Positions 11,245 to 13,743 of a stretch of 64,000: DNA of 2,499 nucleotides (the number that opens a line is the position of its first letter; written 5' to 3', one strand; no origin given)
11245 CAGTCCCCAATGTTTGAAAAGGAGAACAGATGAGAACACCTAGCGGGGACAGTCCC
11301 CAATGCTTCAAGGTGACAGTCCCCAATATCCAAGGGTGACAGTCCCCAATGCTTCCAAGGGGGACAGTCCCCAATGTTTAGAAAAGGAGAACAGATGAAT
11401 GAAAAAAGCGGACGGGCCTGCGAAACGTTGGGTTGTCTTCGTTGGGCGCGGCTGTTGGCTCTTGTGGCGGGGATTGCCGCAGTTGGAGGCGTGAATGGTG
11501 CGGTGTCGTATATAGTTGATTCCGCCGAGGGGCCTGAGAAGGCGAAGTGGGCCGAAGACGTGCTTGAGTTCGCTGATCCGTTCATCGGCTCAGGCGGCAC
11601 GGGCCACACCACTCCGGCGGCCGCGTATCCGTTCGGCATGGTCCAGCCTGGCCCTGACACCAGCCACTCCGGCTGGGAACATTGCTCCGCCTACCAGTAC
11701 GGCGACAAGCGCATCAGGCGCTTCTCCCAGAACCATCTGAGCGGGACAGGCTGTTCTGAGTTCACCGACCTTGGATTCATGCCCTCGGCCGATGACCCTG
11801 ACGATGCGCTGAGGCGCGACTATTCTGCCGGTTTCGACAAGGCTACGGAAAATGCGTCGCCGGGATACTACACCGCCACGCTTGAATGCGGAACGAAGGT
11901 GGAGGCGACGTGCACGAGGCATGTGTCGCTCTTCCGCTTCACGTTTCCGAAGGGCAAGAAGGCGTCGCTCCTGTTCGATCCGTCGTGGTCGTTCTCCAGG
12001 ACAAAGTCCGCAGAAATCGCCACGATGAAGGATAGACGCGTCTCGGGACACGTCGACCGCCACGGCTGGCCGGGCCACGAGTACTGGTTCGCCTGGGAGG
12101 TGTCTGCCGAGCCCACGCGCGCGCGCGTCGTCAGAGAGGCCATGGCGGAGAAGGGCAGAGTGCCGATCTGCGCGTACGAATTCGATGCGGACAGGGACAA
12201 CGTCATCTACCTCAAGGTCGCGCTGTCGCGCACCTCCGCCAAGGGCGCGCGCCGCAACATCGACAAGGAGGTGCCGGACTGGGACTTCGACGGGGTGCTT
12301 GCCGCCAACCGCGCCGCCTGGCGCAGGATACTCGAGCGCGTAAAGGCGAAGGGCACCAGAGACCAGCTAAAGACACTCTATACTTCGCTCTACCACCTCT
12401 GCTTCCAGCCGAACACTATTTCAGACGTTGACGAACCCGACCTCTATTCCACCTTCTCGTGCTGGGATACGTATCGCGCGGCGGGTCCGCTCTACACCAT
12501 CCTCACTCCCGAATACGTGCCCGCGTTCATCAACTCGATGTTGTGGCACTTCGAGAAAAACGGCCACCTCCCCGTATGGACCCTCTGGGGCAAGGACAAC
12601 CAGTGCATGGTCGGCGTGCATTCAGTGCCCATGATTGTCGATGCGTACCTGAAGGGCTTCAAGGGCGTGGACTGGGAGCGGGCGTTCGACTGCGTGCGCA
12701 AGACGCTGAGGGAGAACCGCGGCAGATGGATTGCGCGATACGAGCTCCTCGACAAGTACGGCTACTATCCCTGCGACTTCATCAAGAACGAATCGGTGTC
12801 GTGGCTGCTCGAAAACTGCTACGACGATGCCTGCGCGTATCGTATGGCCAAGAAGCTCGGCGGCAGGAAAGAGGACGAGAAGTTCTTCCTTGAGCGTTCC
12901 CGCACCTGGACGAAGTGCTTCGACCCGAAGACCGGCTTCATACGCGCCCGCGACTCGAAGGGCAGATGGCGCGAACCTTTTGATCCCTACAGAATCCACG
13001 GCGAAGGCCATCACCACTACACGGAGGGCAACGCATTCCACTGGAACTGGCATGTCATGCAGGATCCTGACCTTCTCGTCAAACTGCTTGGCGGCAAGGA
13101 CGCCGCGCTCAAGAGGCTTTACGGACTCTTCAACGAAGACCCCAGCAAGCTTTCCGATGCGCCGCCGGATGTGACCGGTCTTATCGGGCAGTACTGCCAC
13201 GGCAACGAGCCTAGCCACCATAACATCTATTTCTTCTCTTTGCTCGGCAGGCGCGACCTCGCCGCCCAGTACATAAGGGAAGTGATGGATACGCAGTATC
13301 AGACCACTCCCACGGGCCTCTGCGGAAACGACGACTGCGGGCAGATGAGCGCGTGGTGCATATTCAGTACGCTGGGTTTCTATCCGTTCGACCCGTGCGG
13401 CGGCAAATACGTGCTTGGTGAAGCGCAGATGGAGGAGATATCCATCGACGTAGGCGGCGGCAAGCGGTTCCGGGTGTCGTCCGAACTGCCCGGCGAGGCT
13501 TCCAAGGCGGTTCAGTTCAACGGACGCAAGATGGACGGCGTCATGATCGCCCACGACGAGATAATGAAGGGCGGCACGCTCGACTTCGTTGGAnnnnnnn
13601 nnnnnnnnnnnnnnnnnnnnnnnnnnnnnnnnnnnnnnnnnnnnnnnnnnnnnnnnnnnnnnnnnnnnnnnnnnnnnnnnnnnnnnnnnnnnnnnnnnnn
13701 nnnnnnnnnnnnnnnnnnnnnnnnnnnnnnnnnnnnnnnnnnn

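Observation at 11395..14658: GH92 alpha-mannosidase fused to an HExxH zincin-like (BSP-type) domain and a discoidin/F5-8C domain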

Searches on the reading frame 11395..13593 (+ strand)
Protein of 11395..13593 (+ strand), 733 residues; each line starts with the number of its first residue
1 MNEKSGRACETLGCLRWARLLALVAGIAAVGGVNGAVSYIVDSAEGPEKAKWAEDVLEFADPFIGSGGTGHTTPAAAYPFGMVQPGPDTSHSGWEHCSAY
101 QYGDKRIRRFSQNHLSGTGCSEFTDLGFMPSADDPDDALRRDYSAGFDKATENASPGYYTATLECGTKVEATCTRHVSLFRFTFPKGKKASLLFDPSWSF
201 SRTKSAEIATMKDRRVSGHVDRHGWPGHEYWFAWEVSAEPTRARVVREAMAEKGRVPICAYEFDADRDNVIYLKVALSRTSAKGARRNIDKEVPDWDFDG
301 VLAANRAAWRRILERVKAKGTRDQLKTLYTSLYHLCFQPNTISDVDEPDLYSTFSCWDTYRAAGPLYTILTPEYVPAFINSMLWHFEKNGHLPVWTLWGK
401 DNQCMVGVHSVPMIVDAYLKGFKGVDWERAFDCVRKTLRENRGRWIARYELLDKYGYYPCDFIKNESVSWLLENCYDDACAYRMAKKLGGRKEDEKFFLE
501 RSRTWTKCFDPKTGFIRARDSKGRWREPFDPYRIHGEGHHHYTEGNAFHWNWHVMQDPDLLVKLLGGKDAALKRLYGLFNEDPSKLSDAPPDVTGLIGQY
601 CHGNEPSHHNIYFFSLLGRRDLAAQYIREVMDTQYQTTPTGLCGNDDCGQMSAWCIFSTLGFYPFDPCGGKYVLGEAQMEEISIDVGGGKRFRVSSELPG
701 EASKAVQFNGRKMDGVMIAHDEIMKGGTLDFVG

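Call 28: search_solved_structures(query=window:11395-13593:+, max_evalue=1e-20, show_alignments=0)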
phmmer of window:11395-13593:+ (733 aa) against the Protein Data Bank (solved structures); distinct sequences matched with E-value up to 1e-20: 12.
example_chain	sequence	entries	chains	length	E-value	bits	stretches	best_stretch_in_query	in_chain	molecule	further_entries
7zgm_A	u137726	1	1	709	1.6e-170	572.1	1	55-730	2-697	Glycoside hydrolase family 92 protein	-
6f8z_A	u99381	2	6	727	1.3e-145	489.7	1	54-731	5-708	Alpha-1,2-mannosidase, putative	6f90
6f91_A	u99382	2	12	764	2.7e-107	363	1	54-732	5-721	Putative alpha-1,2-mannosidase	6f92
2wvy_A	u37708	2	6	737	3.4e-79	270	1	56-730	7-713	ALPHA-1,2-MANNOSIDASE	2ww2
2wvx_B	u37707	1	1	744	6.4e-74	252.6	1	58-729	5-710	PUTATIVE ALPHA-1,2-MANNOSIDASE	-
2wvx_A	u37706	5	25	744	9.1e-74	252.1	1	58-729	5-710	PUTATIVE ALPHA-1,2-MANNOSIDASE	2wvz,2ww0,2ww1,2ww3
2wzs_A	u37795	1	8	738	9.6e-74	252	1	58-729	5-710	PUTATIVE ALPHA-1,2-MANNOSIDASE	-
7nsn_A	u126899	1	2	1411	2.5e-58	201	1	349-731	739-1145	GH92 alpha-1,2-mannosidase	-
7fe1_A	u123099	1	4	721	3e-52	180.9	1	278-731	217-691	Alpha-1,2-mannosidase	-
6dwo_A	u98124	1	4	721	5.6e-52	180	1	278-731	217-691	Alpha-1,2-mannosidase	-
7fe2_A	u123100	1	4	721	7.7e-52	179.6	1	278-731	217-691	Alpha-1,2-mannosidase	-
5swi_B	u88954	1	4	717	1.8e-31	112.2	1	293-680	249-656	Sugar hydrolase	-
